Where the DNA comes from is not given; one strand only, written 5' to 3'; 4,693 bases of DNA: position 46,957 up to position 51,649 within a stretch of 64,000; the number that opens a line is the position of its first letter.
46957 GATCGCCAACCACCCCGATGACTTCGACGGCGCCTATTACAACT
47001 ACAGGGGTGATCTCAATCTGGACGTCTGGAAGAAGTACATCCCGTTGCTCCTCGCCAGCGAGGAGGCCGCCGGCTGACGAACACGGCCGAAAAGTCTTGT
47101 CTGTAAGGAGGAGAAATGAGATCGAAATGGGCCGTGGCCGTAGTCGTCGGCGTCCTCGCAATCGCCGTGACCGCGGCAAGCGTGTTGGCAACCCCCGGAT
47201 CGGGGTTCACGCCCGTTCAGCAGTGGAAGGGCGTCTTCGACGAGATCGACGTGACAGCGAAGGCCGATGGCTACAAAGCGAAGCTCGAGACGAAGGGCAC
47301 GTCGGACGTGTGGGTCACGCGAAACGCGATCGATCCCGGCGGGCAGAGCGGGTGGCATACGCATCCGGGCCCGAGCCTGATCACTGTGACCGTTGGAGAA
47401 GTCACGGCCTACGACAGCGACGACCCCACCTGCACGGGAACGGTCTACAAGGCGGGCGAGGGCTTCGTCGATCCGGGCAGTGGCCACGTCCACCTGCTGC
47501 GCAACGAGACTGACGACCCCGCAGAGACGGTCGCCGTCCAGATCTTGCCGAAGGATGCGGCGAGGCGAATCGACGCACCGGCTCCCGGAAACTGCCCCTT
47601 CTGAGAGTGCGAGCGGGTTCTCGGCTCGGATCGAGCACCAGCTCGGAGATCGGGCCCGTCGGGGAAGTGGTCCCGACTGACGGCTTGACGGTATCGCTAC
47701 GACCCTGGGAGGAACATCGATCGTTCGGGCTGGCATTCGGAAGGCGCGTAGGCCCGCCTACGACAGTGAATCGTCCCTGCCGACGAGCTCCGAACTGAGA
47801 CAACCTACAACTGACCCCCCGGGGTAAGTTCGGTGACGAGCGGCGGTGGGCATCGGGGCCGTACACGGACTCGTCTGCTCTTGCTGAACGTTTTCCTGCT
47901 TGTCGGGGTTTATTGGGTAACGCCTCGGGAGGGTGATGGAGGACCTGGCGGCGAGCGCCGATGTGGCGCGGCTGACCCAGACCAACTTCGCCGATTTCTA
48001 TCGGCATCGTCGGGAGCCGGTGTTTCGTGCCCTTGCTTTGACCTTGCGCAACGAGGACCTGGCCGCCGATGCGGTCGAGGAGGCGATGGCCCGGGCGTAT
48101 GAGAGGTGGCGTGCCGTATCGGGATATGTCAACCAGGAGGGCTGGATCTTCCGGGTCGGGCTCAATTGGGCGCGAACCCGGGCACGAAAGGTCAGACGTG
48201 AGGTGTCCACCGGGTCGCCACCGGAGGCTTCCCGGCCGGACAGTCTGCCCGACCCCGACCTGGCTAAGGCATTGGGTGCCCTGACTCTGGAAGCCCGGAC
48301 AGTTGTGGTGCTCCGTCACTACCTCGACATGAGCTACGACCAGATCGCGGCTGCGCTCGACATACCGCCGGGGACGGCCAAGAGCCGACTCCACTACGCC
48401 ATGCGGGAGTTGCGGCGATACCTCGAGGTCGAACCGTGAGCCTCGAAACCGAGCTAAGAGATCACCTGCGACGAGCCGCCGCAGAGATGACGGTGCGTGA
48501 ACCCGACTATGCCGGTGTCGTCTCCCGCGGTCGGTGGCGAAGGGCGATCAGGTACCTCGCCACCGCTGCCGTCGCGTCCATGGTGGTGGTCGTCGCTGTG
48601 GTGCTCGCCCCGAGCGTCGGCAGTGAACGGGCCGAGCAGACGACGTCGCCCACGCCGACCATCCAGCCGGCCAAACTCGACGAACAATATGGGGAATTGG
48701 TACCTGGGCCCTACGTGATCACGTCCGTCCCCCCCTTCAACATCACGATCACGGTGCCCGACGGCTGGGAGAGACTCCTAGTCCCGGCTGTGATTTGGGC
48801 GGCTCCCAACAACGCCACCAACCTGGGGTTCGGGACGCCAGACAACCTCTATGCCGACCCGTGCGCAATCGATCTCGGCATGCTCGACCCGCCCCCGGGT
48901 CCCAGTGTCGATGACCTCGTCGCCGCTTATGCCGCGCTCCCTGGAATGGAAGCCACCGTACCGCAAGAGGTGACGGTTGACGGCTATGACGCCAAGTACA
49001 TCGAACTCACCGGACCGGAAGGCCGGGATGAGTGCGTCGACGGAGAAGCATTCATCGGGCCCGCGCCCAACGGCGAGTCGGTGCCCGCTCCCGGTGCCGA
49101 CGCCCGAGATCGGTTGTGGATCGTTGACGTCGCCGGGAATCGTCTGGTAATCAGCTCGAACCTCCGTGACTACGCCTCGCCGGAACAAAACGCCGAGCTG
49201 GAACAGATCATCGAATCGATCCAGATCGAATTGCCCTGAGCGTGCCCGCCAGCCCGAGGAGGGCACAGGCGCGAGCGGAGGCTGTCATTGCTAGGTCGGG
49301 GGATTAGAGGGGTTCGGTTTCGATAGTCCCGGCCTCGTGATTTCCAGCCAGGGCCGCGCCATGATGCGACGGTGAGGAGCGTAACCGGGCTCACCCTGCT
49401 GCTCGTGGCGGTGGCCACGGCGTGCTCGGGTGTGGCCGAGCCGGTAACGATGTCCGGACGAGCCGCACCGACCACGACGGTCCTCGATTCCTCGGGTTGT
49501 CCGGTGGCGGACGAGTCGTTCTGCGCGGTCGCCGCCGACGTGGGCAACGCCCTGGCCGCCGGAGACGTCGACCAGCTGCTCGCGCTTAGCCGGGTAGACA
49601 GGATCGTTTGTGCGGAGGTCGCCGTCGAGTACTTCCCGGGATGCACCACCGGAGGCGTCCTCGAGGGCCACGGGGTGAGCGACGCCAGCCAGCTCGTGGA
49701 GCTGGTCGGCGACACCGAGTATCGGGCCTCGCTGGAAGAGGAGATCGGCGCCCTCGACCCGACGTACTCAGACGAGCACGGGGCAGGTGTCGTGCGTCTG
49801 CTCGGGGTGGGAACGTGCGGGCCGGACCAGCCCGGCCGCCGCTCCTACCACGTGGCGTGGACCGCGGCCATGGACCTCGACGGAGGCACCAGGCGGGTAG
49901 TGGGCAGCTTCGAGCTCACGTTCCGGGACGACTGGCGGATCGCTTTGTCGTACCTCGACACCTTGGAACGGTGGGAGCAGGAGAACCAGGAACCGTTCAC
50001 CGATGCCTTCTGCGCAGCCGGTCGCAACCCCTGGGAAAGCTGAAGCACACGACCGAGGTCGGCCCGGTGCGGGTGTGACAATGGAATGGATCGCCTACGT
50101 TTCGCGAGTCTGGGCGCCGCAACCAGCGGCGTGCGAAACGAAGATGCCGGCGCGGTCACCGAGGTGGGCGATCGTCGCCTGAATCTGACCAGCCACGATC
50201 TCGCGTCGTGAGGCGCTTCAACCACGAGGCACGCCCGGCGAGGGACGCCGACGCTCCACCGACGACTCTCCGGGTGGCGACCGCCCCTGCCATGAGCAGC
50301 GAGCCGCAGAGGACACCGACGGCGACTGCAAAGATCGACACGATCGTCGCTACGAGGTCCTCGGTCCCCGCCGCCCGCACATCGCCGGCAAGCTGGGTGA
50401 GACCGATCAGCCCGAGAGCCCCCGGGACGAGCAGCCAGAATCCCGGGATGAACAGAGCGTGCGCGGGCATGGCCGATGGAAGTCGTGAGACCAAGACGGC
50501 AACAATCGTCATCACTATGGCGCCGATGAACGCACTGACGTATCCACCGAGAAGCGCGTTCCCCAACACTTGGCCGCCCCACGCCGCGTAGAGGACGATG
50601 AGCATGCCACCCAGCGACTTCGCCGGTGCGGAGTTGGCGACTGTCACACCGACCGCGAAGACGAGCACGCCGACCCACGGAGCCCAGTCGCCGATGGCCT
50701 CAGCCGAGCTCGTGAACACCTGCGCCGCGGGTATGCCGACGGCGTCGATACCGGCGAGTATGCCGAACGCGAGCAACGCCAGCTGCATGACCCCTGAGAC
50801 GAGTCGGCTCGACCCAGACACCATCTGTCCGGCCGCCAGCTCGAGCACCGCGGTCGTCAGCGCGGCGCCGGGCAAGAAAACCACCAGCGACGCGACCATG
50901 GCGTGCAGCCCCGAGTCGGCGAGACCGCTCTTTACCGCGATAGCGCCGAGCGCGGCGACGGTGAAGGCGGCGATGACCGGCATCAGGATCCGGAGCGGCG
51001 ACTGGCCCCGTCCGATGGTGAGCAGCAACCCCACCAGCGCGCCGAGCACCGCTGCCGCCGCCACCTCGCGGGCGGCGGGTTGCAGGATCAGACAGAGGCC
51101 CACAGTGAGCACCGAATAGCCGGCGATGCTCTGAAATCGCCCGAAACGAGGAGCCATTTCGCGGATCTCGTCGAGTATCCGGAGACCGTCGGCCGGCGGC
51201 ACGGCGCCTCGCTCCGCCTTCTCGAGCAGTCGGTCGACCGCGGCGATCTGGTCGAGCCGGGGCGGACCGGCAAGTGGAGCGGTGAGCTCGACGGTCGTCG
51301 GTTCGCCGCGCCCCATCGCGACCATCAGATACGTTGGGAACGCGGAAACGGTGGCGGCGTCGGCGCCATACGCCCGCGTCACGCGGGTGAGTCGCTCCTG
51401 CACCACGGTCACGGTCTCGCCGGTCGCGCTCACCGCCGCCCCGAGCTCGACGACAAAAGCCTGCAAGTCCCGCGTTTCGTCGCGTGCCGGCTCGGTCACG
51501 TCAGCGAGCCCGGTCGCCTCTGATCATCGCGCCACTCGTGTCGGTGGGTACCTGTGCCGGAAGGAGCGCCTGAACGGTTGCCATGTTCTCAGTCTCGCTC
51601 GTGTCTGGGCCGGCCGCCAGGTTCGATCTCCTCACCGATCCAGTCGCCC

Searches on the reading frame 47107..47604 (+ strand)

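Call 46: search_protein_families(library=pfam, proteins=[window:47107-47604:+], max_evalue=0.0001)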
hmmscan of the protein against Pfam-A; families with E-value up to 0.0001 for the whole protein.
window:47107-47604:+ (165 aa): 1 family
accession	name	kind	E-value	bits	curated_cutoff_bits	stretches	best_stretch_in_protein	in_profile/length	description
PF07883.17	Cupin_2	-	7.5e-08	32.4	27.2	1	75-144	5-69/70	Cupin domain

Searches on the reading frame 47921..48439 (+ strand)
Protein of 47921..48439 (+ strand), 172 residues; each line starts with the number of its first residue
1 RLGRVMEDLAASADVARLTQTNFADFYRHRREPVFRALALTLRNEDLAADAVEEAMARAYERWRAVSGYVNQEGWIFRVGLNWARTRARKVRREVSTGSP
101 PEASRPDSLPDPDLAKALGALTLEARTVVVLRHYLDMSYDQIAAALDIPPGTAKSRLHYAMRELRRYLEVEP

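Call 46: search_protein_families(library=pfam, proteins=[window:47921-48439:+], max_evalue=0.0001)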
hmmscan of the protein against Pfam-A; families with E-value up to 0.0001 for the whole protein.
window:47921-48439:+ (172 aa): 2 families
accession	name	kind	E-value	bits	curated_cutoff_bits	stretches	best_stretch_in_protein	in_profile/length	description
PF08281.18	Sigma70_r4_2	-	3.3e-13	49.5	25.7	1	114-164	4-54/54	Sigma-70, region 4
PF04545.22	Sigma70_r4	-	1.3e-10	41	24.1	1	117-165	1-49/50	Sigma-70, region 4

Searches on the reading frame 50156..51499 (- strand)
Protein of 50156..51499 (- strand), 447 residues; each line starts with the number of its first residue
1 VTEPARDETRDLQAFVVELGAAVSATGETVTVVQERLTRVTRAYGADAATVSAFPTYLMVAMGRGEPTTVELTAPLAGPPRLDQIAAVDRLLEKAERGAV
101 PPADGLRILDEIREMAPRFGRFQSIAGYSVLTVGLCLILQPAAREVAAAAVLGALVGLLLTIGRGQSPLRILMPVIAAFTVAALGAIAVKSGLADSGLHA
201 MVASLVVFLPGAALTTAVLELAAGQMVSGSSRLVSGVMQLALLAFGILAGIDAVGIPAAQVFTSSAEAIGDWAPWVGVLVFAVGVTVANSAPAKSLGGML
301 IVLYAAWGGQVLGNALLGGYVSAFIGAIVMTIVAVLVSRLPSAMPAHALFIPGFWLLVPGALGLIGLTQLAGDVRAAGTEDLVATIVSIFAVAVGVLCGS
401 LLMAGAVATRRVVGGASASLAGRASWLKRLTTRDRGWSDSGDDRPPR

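Call 46: search_protein_families(library=pfam, proteins=[window:50156-51499:-], max_evalue=0.0001)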
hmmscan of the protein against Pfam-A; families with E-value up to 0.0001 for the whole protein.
window:50156-51499:- (447 aa): 2 families
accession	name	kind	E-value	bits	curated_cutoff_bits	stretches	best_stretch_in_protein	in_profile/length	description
PF06738.18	ThrE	-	2.1e-39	135.9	26.3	1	15-251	2-238/241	Putative threonine/serine exporter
PF12821.13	ThrE_2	-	7.3e-09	36.4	27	1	278-400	5-127/129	Threonine/Serine exporter, ThrE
